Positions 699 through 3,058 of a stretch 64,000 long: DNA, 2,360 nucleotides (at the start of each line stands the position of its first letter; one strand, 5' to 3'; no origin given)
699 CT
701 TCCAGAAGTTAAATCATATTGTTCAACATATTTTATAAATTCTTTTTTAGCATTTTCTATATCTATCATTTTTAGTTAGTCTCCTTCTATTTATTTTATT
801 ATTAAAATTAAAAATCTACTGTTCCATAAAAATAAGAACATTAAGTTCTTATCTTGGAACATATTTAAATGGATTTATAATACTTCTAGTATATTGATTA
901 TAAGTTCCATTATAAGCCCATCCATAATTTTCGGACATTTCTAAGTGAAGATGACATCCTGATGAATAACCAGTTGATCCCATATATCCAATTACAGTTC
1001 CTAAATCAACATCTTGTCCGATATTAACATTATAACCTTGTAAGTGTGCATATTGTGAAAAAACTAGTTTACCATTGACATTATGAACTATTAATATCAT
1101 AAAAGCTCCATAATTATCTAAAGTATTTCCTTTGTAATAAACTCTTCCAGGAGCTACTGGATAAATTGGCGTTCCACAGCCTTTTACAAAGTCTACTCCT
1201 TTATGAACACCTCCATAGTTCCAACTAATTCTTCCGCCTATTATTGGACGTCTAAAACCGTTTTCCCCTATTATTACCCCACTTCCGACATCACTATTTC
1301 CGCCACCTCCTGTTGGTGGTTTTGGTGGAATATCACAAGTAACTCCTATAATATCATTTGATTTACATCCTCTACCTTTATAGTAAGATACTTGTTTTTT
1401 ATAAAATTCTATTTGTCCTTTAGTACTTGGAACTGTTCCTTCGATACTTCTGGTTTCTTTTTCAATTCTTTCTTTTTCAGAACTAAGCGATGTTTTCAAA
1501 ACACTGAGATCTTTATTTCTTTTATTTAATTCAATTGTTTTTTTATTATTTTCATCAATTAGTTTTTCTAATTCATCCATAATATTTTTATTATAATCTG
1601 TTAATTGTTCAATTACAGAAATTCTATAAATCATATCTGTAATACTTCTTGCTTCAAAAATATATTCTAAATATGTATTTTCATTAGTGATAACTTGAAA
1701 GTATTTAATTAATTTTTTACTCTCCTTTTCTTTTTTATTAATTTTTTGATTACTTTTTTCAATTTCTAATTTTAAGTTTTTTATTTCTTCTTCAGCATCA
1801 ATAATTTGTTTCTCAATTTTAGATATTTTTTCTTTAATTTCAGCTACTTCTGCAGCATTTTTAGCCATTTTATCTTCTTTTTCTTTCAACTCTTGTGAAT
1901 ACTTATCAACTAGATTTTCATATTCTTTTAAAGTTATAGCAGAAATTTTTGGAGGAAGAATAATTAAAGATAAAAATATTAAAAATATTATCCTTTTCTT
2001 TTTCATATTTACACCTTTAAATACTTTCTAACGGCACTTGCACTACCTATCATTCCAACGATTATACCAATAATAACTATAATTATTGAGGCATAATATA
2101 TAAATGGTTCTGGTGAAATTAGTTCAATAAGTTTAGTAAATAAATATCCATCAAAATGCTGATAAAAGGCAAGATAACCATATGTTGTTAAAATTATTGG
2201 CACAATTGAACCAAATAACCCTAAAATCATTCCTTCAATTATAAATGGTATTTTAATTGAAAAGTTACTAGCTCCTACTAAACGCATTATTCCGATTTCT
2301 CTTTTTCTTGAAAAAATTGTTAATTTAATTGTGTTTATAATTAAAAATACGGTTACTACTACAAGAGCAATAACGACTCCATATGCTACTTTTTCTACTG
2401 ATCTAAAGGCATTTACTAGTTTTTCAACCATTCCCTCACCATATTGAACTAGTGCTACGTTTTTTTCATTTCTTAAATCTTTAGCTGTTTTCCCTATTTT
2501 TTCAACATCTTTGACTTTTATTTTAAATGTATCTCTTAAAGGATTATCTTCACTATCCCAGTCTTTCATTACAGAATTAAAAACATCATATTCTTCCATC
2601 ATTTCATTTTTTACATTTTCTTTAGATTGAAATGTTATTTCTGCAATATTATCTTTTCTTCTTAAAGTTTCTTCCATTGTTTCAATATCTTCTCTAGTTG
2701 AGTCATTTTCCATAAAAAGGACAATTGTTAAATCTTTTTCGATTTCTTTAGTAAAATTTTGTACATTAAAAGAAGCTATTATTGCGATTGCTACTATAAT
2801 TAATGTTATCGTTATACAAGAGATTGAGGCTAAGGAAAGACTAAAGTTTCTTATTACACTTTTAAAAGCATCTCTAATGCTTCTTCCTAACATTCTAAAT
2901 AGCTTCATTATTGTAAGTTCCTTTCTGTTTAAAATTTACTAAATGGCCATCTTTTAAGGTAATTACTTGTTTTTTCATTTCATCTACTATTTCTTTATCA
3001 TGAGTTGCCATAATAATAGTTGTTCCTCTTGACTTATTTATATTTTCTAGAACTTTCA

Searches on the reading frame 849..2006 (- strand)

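Call 9: search_protein_families(library=pfam, proteins=[window:849-2006:-], max_evalue=0.001)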
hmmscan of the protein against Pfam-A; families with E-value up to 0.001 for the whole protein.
window:849-2006:- (385 aa): 3 families
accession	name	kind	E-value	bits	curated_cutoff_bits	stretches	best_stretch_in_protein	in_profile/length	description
PF01551.29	Peptidase_M23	-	6.8e-21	74.7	28.7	1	267-360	2-90/96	Peptidase family M23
PF24568.1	CC_PcsB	-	9.6e-11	41.8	27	1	82-148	1-67/75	Peptidoglycan hydrolase PcsB, coiled-coil domain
PF01519.22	DUF16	-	0.00011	23.1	40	1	18-106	14-95/104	Protein of unknown function DUF16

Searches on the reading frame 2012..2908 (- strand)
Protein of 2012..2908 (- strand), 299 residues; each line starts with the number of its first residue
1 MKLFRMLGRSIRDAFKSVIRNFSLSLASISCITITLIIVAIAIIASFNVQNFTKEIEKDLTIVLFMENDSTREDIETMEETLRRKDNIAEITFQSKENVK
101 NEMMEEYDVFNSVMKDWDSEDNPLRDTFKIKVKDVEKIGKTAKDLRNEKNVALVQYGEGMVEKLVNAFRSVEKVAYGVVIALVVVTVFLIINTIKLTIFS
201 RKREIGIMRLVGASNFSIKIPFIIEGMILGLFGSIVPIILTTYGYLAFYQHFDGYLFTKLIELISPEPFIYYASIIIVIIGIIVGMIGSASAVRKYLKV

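Call 80: search_protein_families(library=pfam, alignment_id=A6, max_evalue=0.0001)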
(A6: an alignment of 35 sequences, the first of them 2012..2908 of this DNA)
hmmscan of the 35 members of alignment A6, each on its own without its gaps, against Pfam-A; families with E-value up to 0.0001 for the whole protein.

A. member 1, window:2012-2908:- (299 aa): 2 families
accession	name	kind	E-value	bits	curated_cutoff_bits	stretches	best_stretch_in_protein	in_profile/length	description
PF18075.7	FtsX_ECD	-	8e-16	58.9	23.5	1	61-154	2-96/96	FtsX extracellular domain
PF02687.27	FtsX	-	4.4e-12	46.5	25.5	1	178-298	3-117/120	FtsX-like permease C-terminal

B. families by the number of members that match (of 35 scanned): 31 families (the first 25 are shown)
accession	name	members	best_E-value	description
PF01381.28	HTH_3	3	2.2e-18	Helix-turn-helix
PF12844.13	HTH_19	3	3.9e-13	Helix-turn-helix domain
PF13560.12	HTH_31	3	2e-11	Helix-turn-helix domain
PF02588.21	YitT_membrane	2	1.2e-55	Uncharacterised 5xTM membrane BCR, YitT family COG1284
PF10035.14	DUF2179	2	2.6e-19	Uncharacterized protein conserved in bacteria (DUF2179)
PF13443.12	HTH_26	2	6.4e-08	Cro/C1-type HTH DNA-binding domain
PF13744.12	HTH_37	2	6.5e-07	Helix-turn-helix domain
PF09479.16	Flg_new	1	6.3e-88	Listeria-Bacteroides repeat domain (List_Bact_rpt)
PF03462.23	PCRF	1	2.6e-51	PCRF domain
PF00472.26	RF-1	1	1.3e-40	RF-1 domain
PF00005.33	ABC_tran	1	1.1e-38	ABC transporter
PF18818.7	MPTase-PolyVal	1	3.7e-37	Zincin-like metallopeptidase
PF00436.31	SSB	1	1.9e-26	Single-strand binding protein family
PF18998.6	Flg_new_2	1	5.8e-26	Divergent InlB B-repeat domain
PF01555.25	N6_N4_Mtase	1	3e-21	DNA methylase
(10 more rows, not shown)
